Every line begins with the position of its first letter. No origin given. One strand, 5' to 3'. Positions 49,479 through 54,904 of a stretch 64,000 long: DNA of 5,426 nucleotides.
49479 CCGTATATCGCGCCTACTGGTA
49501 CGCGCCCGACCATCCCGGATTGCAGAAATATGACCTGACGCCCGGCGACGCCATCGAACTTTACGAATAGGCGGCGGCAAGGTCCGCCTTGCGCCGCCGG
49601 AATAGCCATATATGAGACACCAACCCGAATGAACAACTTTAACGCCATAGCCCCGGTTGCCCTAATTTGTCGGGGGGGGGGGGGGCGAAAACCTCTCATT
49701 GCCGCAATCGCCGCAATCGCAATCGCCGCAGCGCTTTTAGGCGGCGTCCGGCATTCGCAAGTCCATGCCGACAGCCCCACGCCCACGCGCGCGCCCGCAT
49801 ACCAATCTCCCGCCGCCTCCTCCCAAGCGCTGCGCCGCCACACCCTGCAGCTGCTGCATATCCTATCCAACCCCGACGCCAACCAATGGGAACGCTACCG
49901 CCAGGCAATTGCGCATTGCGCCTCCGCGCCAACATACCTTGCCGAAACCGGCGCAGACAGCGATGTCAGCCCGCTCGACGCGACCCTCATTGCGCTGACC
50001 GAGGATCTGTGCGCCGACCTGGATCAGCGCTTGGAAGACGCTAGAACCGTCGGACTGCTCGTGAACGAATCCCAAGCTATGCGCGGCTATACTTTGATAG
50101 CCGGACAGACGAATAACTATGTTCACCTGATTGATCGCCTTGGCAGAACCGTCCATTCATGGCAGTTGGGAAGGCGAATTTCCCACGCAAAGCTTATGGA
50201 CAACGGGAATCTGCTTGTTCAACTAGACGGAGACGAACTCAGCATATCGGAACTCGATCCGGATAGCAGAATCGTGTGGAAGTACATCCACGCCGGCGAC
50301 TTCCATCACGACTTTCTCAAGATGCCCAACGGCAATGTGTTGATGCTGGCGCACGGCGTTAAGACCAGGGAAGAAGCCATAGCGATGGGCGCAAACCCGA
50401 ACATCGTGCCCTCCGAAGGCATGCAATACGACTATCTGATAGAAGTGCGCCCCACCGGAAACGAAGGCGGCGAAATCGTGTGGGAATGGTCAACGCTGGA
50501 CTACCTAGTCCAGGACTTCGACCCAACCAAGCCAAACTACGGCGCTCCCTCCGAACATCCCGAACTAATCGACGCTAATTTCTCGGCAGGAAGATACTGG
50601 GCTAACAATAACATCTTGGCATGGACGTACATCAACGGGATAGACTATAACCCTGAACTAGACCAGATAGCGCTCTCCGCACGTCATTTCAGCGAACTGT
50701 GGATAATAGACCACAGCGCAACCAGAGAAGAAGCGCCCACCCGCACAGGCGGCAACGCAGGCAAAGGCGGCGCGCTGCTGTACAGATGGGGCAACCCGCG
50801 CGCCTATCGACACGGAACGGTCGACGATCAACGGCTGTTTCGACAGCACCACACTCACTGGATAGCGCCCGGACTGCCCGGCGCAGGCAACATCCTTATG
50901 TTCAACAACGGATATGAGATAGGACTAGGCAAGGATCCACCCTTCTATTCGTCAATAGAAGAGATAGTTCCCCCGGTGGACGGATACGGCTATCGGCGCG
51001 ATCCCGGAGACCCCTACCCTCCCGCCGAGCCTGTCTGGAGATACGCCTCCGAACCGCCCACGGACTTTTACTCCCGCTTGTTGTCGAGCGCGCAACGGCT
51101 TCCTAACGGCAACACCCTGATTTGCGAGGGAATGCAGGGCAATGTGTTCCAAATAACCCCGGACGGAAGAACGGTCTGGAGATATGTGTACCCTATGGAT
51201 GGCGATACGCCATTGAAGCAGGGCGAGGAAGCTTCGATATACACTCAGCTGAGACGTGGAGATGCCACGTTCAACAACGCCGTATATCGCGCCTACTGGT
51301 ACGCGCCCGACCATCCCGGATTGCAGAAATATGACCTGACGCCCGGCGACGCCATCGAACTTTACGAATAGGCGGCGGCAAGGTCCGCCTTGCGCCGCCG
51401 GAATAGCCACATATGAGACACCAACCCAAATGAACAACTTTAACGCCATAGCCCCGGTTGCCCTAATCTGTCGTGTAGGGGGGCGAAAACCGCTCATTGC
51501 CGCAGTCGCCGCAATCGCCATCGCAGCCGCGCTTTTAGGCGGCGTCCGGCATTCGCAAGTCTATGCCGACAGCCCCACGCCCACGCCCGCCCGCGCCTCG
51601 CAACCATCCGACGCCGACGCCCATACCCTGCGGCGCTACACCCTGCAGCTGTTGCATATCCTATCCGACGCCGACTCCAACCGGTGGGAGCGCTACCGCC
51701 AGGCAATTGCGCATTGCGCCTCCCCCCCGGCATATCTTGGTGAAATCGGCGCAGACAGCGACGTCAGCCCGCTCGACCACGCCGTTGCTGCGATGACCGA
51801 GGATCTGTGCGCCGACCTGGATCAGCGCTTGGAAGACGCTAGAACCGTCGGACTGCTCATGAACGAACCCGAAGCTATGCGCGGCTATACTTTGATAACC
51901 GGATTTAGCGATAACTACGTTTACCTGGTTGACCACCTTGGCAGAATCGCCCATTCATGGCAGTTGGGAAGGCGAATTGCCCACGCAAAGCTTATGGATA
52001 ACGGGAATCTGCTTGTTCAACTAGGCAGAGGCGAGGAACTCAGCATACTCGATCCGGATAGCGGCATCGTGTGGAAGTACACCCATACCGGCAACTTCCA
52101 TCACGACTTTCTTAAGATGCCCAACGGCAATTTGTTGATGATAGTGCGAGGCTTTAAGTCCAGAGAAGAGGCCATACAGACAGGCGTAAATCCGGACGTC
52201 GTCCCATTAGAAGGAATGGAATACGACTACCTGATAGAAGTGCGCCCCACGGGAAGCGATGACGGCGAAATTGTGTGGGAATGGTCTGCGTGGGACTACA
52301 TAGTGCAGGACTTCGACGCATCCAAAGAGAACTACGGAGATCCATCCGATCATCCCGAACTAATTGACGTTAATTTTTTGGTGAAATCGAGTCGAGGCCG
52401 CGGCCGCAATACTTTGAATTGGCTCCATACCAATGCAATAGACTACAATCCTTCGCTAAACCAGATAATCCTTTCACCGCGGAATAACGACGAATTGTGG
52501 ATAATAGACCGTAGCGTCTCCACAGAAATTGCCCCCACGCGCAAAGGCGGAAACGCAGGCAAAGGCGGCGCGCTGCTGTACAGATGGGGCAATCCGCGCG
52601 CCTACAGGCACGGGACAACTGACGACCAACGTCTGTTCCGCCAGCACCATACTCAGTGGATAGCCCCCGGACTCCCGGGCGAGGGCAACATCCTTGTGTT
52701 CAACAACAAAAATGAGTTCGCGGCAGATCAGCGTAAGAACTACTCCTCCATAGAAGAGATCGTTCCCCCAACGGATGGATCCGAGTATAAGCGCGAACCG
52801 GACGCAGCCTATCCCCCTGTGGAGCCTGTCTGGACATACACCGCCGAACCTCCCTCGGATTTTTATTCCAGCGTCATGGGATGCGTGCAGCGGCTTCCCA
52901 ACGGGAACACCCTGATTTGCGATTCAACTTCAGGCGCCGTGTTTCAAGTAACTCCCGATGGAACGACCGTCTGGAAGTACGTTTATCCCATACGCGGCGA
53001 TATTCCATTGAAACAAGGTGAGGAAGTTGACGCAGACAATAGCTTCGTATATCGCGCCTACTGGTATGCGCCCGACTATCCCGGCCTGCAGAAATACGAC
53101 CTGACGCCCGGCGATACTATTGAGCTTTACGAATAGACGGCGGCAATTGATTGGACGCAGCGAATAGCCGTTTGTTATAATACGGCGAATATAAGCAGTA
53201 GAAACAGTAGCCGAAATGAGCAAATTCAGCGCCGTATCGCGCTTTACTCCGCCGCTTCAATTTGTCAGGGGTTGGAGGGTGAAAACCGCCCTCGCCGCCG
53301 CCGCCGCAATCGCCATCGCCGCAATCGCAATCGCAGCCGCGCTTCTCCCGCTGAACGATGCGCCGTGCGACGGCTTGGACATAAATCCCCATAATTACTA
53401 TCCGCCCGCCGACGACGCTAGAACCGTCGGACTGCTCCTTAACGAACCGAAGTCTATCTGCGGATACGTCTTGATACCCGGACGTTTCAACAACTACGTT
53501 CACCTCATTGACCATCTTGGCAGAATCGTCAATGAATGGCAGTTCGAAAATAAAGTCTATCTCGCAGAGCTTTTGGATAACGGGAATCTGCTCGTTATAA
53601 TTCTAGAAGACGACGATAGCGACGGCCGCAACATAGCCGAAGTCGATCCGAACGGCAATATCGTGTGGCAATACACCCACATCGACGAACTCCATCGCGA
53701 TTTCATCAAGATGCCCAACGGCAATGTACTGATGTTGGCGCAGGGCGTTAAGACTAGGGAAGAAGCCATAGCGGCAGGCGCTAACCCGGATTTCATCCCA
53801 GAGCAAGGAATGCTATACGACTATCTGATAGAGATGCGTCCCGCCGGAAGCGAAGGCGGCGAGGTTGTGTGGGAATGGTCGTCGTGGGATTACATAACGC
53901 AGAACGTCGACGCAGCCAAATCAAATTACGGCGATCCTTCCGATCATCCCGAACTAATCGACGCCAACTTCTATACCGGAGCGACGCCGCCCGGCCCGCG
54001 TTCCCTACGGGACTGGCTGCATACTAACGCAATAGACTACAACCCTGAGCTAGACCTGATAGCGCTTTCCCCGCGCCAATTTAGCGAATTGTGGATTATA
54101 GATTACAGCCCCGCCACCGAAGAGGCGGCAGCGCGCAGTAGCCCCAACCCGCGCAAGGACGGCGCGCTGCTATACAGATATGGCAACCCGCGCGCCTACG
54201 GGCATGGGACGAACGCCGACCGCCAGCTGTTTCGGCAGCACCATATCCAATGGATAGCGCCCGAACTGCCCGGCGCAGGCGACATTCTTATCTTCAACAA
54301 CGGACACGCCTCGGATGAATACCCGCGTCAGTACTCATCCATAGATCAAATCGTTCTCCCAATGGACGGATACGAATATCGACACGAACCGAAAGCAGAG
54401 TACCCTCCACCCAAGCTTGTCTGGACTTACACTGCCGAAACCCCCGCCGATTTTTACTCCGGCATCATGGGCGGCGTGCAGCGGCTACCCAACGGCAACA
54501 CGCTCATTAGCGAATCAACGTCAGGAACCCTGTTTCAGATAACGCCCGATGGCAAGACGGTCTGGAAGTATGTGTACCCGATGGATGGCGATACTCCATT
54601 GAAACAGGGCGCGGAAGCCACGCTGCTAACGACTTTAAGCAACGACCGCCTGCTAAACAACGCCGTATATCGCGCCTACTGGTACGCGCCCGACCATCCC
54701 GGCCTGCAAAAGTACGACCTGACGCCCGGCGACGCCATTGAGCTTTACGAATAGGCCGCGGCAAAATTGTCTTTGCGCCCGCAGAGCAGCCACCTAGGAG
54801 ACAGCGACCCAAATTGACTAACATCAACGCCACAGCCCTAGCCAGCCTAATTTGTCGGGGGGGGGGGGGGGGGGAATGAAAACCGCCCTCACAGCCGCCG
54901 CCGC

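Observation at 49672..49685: G14 tract inside the start of paralogue 2: candidate ON/OFF phase-variation switch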

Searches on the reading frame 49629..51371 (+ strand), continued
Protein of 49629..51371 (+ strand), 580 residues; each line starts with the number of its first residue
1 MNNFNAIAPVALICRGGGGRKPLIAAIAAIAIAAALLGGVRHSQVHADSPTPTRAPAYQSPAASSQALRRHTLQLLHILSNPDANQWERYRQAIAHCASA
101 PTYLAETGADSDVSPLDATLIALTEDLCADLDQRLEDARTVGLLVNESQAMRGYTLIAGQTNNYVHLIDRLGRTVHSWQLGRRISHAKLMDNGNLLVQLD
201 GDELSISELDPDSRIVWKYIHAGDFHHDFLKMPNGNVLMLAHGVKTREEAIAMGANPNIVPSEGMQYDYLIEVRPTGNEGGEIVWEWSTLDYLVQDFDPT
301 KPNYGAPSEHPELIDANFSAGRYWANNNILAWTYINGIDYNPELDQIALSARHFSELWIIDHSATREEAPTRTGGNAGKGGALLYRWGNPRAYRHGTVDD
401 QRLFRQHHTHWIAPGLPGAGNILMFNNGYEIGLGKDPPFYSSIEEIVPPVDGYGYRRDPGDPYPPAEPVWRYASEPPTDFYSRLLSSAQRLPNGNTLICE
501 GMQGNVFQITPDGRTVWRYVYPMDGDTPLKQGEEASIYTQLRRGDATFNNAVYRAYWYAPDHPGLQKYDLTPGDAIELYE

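Call 52: search_solved_structures(query=A1, max_evalue=0.01, show_alignments=1)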
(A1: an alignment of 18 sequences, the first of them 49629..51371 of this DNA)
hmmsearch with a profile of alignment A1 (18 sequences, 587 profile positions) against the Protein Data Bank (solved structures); distinct sequences matched with E-value up to 0.01: 2.
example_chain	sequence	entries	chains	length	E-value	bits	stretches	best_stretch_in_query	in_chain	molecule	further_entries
3elq_A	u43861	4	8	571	0.00068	21.2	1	338-516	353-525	Arylsulfate sulfotransferase | Arylsulfate sulfotransferase AssT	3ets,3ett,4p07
4p04_A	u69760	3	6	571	0.0015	20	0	338-516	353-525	Arylsulfate sulfotransferase AssT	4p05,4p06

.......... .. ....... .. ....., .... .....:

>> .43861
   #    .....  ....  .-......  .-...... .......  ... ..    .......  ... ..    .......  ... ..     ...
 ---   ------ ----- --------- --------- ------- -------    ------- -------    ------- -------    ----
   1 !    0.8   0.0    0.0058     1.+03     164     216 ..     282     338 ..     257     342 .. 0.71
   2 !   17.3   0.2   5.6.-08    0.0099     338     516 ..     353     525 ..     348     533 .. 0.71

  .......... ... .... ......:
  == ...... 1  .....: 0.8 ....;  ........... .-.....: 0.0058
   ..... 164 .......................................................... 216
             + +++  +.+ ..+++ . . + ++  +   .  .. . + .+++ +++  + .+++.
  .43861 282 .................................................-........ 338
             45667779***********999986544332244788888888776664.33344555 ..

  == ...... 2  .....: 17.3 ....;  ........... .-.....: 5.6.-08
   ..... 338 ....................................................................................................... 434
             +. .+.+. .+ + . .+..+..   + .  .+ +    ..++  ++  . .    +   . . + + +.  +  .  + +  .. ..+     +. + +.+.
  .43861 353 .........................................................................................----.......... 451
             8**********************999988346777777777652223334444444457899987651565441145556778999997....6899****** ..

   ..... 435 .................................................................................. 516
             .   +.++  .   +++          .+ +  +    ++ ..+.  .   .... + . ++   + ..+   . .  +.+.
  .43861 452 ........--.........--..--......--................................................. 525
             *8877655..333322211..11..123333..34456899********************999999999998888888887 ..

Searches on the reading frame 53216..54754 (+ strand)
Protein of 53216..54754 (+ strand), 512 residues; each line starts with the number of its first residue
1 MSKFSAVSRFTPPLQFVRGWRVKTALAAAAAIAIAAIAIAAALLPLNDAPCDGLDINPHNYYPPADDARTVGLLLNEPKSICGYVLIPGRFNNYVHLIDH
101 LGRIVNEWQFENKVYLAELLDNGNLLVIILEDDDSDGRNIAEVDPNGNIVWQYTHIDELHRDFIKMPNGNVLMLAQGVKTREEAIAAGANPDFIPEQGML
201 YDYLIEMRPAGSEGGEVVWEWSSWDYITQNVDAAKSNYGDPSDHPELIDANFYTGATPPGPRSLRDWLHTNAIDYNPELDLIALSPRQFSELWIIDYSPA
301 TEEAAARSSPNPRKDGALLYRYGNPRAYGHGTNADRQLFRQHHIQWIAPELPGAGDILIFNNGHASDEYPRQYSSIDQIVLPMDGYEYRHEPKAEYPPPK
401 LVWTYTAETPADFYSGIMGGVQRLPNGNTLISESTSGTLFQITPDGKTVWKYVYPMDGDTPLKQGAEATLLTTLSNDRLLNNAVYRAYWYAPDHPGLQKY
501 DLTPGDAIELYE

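Call 10: search_protein_families(library=pfam, proteins=[window:53216-54754:+], max_evalue=0.01)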
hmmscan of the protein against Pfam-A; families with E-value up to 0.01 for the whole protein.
window:53216-54754:+ (512 aa): 2 families
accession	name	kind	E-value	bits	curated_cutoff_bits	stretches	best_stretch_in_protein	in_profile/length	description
PF05935.17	Arylsulfotrans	-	2.5e-20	73.3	24.2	1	91-439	26-337/374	Arylsulfotransferase (ASST)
PF14269.12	Arylsulfotran_2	-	1.7e-06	28.1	27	1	408-453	254-299/301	Arylsulfotransferase (ASST)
